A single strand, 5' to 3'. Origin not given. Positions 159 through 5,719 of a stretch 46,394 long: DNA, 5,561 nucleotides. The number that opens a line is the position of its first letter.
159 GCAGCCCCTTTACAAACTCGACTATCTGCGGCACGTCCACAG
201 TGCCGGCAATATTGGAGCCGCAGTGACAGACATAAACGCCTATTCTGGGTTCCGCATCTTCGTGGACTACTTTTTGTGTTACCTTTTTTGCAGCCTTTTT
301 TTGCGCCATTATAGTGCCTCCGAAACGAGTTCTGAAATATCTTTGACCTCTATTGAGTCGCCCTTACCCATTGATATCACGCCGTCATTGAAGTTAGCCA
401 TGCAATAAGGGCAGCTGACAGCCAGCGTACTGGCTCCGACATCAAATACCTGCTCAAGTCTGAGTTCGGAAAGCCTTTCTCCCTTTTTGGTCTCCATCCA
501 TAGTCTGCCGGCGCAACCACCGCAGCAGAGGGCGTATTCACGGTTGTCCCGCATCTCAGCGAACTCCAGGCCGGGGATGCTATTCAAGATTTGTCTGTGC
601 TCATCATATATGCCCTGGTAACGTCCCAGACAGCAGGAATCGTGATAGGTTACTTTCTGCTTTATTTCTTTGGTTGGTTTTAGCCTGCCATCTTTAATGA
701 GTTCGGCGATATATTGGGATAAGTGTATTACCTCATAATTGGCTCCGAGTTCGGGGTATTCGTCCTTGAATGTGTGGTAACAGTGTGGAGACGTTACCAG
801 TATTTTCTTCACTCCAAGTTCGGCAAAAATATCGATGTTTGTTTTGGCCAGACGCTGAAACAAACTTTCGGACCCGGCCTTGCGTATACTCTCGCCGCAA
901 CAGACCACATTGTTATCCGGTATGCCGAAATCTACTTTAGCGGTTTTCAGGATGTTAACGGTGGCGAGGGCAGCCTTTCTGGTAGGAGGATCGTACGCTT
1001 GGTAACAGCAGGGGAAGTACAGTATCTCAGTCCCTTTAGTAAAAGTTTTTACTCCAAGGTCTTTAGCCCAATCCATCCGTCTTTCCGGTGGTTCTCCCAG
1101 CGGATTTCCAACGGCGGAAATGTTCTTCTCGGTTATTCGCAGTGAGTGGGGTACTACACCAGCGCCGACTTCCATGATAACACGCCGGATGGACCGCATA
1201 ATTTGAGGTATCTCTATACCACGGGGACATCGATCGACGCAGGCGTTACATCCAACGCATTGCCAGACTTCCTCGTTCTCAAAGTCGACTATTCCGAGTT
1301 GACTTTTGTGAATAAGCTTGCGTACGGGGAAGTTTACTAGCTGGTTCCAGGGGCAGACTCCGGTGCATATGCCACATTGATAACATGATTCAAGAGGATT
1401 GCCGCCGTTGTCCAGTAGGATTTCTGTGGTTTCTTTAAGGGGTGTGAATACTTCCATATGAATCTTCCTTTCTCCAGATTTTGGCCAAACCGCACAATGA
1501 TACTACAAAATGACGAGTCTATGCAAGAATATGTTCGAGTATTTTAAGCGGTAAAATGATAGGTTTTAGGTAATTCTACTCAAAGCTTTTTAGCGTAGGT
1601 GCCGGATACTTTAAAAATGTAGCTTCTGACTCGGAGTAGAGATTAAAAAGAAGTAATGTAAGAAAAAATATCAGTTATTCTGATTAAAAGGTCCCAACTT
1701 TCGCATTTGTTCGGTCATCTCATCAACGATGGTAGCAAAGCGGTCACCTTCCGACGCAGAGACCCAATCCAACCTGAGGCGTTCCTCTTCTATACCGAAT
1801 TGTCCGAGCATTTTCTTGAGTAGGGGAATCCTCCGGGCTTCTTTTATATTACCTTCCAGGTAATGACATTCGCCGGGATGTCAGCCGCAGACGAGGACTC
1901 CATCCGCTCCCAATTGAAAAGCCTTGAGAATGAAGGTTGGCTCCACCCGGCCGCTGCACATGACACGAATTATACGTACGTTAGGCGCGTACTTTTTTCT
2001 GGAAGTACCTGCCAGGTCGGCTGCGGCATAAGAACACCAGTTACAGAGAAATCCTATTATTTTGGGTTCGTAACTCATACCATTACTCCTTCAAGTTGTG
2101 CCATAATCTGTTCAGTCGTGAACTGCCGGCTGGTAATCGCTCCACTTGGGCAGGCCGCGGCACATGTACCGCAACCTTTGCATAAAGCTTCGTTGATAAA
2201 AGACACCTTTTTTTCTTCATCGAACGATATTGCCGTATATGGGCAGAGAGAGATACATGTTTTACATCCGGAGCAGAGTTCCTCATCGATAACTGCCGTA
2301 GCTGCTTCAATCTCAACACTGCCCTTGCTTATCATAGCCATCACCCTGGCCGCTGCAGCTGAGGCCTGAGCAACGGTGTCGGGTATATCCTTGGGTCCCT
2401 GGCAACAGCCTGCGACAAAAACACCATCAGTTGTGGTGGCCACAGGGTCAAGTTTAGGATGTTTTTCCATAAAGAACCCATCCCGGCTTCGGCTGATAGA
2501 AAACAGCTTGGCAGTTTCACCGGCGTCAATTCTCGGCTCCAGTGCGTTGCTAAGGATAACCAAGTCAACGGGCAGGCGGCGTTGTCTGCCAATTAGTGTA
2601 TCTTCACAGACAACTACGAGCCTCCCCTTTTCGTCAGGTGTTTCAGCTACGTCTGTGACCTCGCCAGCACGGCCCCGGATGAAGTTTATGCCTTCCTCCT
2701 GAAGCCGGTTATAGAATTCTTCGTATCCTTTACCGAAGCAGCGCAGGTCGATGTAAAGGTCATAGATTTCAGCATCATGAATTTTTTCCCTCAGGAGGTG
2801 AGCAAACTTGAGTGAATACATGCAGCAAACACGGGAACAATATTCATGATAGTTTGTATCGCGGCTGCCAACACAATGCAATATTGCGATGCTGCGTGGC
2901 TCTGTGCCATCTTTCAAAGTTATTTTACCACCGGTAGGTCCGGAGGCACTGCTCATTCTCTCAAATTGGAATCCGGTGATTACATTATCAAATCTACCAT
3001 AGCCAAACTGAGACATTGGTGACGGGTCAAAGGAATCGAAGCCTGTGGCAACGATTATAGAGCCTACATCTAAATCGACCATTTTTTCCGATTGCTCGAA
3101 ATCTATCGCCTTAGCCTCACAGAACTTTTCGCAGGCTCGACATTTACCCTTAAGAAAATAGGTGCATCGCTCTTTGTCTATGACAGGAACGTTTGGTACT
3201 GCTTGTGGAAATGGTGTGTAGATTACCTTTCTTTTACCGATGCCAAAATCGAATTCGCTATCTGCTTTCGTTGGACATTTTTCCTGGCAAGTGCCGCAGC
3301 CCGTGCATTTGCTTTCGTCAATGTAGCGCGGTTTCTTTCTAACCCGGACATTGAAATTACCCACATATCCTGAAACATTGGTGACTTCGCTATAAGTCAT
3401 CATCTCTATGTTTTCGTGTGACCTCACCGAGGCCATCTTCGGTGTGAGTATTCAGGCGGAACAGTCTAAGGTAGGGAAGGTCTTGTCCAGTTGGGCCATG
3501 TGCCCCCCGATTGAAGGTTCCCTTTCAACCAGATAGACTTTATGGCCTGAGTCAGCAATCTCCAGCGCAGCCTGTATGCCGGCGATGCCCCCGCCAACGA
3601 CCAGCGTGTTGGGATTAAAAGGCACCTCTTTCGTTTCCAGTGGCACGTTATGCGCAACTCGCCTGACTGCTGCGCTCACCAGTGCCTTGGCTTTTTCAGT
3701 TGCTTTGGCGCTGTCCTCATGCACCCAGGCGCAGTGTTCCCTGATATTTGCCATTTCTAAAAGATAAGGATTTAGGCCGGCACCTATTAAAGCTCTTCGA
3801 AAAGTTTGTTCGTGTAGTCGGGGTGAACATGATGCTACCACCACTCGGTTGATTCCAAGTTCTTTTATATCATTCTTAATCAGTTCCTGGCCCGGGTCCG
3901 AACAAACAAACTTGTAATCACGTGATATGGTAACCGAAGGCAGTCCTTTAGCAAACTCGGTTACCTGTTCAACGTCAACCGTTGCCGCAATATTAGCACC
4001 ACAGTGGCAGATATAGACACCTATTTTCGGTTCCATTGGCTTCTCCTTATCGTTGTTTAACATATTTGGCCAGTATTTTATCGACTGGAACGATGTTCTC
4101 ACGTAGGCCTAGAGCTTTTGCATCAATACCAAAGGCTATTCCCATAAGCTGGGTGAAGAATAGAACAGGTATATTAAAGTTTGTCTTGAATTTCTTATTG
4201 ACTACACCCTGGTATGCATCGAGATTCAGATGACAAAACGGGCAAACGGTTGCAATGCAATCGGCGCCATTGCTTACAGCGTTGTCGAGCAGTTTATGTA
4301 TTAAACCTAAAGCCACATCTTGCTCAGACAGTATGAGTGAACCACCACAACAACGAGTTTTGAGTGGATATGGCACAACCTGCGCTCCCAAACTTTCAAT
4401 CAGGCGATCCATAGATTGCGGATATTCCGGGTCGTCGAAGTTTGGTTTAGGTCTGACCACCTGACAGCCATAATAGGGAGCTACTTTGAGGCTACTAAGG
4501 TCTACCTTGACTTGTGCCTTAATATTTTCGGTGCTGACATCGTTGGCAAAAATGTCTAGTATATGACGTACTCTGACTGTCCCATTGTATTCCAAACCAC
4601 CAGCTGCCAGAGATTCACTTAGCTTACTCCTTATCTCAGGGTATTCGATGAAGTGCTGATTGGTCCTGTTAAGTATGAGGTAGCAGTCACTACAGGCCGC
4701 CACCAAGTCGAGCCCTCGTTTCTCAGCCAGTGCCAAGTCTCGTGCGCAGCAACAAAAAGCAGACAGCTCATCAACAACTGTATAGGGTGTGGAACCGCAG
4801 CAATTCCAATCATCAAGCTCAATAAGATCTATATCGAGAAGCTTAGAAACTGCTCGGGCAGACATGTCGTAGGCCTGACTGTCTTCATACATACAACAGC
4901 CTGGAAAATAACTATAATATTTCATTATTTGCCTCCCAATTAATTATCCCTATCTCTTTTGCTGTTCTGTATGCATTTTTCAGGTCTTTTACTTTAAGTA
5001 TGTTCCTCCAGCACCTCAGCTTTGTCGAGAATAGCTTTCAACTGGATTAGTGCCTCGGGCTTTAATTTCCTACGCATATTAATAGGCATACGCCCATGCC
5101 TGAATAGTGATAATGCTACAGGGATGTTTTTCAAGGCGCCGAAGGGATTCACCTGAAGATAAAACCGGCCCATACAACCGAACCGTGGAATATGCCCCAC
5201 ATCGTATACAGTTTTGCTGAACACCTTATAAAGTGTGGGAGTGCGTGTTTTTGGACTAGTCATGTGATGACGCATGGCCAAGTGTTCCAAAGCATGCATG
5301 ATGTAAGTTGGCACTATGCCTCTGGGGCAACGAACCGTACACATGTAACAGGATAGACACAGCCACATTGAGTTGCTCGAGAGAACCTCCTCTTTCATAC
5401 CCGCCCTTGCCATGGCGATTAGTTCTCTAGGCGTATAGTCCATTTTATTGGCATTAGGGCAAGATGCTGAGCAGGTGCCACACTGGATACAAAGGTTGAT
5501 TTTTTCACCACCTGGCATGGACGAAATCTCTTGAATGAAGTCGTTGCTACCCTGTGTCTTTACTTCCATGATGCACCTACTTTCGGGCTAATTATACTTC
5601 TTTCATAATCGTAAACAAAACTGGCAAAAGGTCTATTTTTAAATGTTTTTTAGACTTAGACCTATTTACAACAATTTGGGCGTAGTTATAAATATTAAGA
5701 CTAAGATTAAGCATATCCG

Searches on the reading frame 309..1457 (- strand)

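Call 8: search_protein_families(library=pfam, proteins=[window:309-1457:-], max_evalue=0.001)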
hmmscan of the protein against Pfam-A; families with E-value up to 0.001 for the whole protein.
window:309-1457:- (382 aa): 7 families
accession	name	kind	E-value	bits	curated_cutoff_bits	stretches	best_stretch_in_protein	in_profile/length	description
PF02754.22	CCG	-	3.3e-29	101.3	20.6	2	269-356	1-84/85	Cysteine-rich domain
PF13183.11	Fer4_8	-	2.3e-10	41.3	27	1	22-81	2-68/68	4Fe-4S dicluster domain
PF13187.11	Fer4_9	-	1.9e-09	37.8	27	1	25-80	2-50/52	4Fe-4S dicluster domain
PF13534.11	Fer4_17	-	8.3e-08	33.1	22.2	1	24-81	1-60/61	4Fe-4S dicluster domain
PF12838.12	Fer4_7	-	3e-07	31.2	27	1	24-81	1-52/52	4Fe-4S dicluster domain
PF13237.11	Fer4_10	-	3.4e-07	30.5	25.5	1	23-78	7-53/53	4Fe-4S dicluster domain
PF13484.11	Fer4_16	-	2.4e-06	28.7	30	0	23-38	51-66/66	4Fe-4S double cluster binding domain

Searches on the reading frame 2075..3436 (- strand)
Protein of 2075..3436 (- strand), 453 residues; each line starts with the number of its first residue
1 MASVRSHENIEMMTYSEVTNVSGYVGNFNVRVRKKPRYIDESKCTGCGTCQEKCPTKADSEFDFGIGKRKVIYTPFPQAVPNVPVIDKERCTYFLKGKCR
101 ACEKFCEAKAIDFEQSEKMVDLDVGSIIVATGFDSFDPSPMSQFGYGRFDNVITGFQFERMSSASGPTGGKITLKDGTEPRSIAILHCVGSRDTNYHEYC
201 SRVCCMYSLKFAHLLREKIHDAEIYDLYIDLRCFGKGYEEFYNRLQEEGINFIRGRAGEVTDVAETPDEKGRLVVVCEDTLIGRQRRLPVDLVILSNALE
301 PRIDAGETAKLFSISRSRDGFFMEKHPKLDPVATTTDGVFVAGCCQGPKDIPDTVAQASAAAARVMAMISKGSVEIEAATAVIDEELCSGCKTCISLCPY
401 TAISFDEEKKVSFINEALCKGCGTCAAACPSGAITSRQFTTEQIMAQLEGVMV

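Call 8: search_protein_families(library=pfam, proteins=[window:2075-3436:-], max_evalue=0.001)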
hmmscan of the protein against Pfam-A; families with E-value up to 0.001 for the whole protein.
window:2075-3436:- (453 aa): 13 families
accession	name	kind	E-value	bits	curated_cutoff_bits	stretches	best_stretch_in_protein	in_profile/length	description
PF00037.32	Fer4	-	1.2e-20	72.9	21.1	3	38-58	2-22/24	4Fe-4S binding domain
PF12838.12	Fer4_7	-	2.7e-17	63.4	27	2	388-433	2-52/52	4Fe-4S dicluster domain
PF12837.12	Fer4_6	-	2e-16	59.5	25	2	414-434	4-24/24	4Fe-4S binding domain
PF13237.11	Fer4_10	-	9.6e-15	54.7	25.5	3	382-430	3-53/53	4Fe-4S dicluster domain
PF12797.12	Fer4_2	-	1.5e-12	47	24.5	2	37-56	3-22/22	4Fe-4S binding domain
PF14697.11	Fer4_21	-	2.3e-12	47.3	35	1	381-435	1-58/59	4Fe-4S dicluster domain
PF13187.11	Fer4_9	-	1.3e-11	44.8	27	2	388-434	2-52/52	4Fe-4S dicluster domain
PF25160.1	LdpA_Fe-S-bd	-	3.7e-11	43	27.6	1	393-438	8-47/49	LdpA Fe-S cluster-binding domain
PF13484.11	Fer4_16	-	7.7e-08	33.4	30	0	419-441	2-26/66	4Fe-4S double cluster binding domain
PF17179.9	Fer4_22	-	1.3e-05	26.4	27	0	30-57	67-94/95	4Fe-4S dicluster domain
PF12800.12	Fer4_4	-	4.7e-05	23.8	24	0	386-400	2-16/17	4Fe-4S binding domain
PF13534.11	Fer4_17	-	0.00016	22.5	22.2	0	42-57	44-59/61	4Fe-4S dicluster domain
PF13183.11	Fer4_8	-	0.00038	21.4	27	0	419-432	54-67/68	4Fe-4S dicluster domain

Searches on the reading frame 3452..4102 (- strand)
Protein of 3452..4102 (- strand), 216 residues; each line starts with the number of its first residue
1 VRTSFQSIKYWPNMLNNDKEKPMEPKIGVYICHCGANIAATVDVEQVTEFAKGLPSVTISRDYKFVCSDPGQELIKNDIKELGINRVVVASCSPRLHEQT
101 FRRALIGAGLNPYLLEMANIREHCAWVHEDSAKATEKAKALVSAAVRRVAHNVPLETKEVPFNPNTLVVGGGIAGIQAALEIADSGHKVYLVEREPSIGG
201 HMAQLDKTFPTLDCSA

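Call 8: search_protein_families(library=pfam, proteins=[window:3452-4102:-], max_evalue=0.001)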
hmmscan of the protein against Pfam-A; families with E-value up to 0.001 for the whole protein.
window:3452-4102:- (216 aa): 8 families
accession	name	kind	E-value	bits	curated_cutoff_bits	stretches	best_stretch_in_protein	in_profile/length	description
PF12831.13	FAD_oxidored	-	1.4e-09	38.2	27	1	167-203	3-39/416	FAD dependent oxidoreductase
PF00890.30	FAD_binding_2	-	5.4e-08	32.9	20.4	1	166-203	2-39/414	FAD binding domain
PF13450.12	NAD_binding_8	-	6.4e-08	33.2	21.9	1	168-205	1-38/68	NAD(P)-binding Rossmann-like domain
PF07992.20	Pyr_redox_2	-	1.3e-06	28.5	26.1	1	98-199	97-178/291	Pyridine nucleotide-disulphide oxidoreductase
PF01266.30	DAO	-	1.6e-06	28.3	27.9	1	167-200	3-36/353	FAD dependent oxidoreductase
PF00070.33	Pyr_redox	-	1.6e-05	25.8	22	1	166-199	2-35/82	Pyridine nucleotide-disulphide oxidoreductase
PF01134.28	GIDA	-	2.6e-05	23.9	22.1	1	167-203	3-29/391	Glucose inhibited division protein A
PF03486.20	HI0933_like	-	0.00019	21.4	50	1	166-200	3-37/244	HI0933-like protein Rossmann domain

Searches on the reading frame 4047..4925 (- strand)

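Call 8: search_protein_families(library=pfam, proteins=[window:4047-4925:-], max_evalue=0.001)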
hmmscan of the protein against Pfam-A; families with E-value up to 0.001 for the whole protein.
window:4047-4925:- (292 aa): 1 family
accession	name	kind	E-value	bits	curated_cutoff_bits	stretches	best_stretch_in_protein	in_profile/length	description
PF02754.22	CCG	-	6.9e-24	84.2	20.6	2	148-236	1-85/85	Cysteine-rich domain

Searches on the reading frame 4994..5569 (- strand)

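Call 8: search_protein_families(library=pfam, proteins=[window:4994-5569:-], max_evalue=0.001)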
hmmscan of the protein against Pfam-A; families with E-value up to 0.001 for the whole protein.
window:4994-5569:- (191 aa): 7 families
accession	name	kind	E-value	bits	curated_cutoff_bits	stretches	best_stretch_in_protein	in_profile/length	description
PF13183.11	Fer4_8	-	4.5e-12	46.8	27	1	25-85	3-68/68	4Fe-4S dicluster domain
PF13534.11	Fer4_17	-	6.4e-10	39.9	22.2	1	27-85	2-60/61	4Fe-4S dicluster domain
PF13187.11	Fer4_9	-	1e-09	38.7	27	1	27-85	2-51/52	4Fe-4S dicluster domain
PF12838.12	Fer4_7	-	1.3e-06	29.2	27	1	27-85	2-52/52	4Fe-4S dicluster domain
PF13237.11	Fer4_10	-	1.9e-05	24.9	25.5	1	26-82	8-53/53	4Fe-4S dicluster domain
PF00037.32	Fer4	-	0.00063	19.9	21.1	0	26-39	7-20/24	4Fe-4S binding domain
PF12837.12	Fer4_6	-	0.00084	19.6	25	0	25-39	7-21/24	4Fe-4S binding domain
